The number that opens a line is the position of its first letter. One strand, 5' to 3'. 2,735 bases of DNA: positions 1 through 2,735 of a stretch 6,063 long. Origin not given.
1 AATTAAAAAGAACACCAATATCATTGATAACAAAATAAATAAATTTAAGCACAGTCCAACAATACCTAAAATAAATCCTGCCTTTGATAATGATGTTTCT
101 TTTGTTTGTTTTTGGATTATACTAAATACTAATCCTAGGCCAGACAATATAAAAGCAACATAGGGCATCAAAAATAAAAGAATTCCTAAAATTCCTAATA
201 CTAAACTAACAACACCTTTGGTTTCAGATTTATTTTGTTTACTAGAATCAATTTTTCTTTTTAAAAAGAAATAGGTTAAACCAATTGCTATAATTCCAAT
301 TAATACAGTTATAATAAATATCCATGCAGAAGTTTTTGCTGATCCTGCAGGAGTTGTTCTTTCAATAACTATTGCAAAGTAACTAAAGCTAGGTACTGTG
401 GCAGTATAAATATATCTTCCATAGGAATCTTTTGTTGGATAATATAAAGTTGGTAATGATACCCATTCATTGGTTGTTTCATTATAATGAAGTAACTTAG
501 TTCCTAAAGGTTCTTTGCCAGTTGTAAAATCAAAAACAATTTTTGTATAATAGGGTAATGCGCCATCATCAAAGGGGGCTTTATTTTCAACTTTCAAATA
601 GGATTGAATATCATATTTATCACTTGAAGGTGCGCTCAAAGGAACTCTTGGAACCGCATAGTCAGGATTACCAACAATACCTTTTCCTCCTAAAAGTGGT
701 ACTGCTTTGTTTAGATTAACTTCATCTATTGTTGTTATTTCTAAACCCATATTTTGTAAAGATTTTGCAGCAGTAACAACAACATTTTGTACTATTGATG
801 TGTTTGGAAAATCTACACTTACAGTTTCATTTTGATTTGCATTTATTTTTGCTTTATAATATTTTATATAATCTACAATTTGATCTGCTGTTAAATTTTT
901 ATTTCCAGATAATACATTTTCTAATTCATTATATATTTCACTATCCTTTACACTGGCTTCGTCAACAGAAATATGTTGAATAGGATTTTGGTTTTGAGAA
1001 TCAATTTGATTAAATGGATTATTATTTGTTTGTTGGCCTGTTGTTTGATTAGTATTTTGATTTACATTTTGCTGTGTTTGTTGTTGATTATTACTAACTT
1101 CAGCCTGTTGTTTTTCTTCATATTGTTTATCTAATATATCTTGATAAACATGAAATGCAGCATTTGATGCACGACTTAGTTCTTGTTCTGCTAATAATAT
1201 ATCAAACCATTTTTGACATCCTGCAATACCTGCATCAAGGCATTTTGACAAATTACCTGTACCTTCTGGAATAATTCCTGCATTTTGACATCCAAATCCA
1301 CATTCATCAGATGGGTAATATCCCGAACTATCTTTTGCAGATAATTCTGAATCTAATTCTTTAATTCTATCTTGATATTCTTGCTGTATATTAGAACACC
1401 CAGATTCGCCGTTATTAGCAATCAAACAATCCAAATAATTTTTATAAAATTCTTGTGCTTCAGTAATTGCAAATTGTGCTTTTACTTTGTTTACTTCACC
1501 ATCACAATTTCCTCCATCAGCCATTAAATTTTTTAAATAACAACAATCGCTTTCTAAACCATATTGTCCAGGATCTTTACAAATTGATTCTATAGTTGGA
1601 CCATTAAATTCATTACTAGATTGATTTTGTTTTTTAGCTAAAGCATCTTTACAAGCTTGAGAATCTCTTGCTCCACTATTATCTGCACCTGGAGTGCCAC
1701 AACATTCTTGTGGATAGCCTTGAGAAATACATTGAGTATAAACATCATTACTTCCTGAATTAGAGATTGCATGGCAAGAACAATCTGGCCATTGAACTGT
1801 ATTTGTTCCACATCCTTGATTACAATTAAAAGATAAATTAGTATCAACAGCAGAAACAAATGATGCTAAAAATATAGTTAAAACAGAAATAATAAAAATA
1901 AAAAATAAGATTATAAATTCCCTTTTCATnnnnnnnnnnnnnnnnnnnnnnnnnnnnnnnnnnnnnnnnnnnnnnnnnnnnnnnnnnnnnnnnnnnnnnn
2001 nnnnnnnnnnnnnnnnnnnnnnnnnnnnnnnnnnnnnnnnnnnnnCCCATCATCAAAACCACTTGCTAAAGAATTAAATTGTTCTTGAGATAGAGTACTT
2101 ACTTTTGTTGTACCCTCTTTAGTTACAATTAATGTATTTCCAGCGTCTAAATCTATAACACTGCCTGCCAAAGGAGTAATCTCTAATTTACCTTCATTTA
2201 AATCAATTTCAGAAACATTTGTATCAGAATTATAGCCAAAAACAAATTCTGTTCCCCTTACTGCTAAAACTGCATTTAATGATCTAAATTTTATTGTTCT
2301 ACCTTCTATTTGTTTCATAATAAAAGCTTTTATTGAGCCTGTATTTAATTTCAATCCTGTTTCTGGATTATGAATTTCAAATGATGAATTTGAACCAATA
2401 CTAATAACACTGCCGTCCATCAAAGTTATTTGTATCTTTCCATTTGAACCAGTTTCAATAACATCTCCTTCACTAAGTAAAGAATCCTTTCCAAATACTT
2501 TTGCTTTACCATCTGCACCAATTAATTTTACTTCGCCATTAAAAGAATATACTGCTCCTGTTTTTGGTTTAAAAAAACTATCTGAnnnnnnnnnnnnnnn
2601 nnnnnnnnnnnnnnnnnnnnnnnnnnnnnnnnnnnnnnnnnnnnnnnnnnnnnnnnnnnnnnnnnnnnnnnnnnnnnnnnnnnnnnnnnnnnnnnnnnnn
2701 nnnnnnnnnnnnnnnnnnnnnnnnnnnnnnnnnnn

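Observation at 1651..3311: Tandem paralogs share an apparently uncharacterised disulfide-rich ectodomain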

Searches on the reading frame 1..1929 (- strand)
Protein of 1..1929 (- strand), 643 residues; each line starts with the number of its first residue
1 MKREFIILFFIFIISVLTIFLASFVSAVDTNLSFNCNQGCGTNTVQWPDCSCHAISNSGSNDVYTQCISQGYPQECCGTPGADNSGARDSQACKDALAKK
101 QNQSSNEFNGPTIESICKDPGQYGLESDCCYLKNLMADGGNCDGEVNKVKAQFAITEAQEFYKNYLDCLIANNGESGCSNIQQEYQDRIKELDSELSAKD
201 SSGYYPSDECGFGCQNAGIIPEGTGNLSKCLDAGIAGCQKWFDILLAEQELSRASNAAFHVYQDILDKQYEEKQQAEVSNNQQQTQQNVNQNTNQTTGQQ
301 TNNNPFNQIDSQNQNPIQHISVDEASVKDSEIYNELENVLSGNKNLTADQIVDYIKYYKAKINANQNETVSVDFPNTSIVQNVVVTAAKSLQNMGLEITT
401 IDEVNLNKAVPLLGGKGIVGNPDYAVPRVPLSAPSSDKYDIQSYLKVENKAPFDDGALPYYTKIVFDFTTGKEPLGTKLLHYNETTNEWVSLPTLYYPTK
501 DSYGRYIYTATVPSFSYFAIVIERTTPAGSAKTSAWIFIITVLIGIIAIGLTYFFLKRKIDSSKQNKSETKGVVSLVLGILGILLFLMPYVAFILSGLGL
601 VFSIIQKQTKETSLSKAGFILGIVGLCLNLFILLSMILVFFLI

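Call 5: search_protein_families(library=pfam, max_evalue=1, proteins=[window:1-1929:-])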
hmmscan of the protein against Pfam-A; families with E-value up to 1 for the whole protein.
window:1-1929:- (643 aa): 2 families
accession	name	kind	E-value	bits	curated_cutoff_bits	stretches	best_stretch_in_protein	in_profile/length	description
PF24612.2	Ig_TgrO1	-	0.0025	18.4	27.9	1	29-54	51-78/81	TgrO1-like, immunoglobulin-like domain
PF13828.11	DUF4190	-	0.0036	17.5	35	1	572-628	2-58/62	Domain of unknown function (DUF4190)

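Call 7: search_protein_families(library=ncbifam, max_evalue=1, proteins=[window:1-1929:-])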
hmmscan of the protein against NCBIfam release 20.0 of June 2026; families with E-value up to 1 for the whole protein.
window:1-1929:- (643 aa): 2 families
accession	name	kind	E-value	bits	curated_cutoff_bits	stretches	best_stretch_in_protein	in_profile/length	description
NF045999.1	MAG1140_fam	equivalog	0.031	14.4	35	1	532-565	4-37/126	MAG1140 family protein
NF049876.1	CellDivBlhA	equivalog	0.19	11.8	250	1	263-370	79-194/199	cell division protein BlhA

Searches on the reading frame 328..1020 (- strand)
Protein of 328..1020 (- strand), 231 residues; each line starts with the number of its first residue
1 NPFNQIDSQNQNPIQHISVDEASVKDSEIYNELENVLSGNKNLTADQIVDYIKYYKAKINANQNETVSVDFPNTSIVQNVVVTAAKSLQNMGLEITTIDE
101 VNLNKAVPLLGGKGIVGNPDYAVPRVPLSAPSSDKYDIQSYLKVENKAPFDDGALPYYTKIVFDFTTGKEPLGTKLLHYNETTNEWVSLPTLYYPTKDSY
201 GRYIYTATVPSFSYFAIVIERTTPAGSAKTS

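Call 31: search_protein_families(library=pfam, max_evalue=5, proteins=[window:328-1020:-])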
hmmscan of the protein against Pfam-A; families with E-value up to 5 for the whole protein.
seq(231 aa): 0 families

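Call 53: search_protein_families(library=ncbifam, max_evalue=10, proteins=[window:328-1020:-])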
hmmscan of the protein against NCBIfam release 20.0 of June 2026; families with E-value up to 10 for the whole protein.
seq(231 aa): 1 family
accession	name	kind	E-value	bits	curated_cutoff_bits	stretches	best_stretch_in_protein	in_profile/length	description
TIGR04213.1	PGF_pre_PGF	domain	0.00028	20.9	28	1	175-218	113-152/153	PGF-pre-PGF domain-containing protein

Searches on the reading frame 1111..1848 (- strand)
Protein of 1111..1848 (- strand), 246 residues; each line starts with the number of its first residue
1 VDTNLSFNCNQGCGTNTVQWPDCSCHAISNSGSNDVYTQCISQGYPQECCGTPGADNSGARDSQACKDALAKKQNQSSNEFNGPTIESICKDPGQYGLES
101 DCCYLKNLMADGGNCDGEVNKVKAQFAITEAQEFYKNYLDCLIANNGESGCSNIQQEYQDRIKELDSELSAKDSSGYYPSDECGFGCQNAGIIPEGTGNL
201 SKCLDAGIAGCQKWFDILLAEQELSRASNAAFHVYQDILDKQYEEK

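Call 11: find_homologous_proteins(query=window:1111-1848:-, max_evalue=0.01)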
Query seq(246 aa): 137 candidates shared short words with the query, none scored E <= 0.01.

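Call 31: search_protein_families(library=pfam, max_evalue=5, proteins=[window:1123-1848:-])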
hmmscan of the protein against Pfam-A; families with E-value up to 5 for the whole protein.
seq(242 aa): 3 families
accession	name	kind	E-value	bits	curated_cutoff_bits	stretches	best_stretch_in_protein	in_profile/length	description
PF24612.2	Ig_TgrO1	-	0.0015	19.2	27.9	1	3-28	53-79/81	TgrO1-like, immunoglobulin-like domain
PF21765.4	CUB_A2MG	-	0.15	12.9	27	1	27-48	33-54/62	A2MG, CUB domain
PF04508.17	Pox_A_type_inc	-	0.63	10.4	21.4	1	156-170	4-18/23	Viral A-type inclusion protein repeat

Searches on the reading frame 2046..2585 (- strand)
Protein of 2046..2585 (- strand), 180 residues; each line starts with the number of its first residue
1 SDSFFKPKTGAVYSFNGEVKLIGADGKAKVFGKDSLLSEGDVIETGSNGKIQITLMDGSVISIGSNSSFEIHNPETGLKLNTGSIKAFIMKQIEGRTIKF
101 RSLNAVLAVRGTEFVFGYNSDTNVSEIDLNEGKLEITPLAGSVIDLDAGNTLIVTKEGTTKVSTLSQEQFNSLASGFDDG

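Call 71: search_solved_structures(query=window:2046-2585:-, max_evalue=1)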
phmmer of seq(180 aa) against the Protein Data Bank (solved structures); distinct sequences matched with E-value up to 1: 4.
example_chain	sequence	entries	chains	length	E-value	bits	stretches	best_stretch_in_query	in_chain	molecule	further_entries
5ix9_A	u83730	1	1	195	0.17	15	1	10-72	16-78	Antifreeze protein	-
4wa0_A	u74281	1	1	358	0.23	14.6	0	37-95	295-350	possible adhesin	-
5brn_A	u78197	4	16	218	0.75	12.9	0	4-54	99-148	Hypoxanthine-guanine phosphoribosyltransferase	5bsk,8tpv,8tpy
7san_A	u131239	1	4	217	0.75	12.9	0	4-54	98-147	Hypoxanthine-guanine phosphoribosyltransferase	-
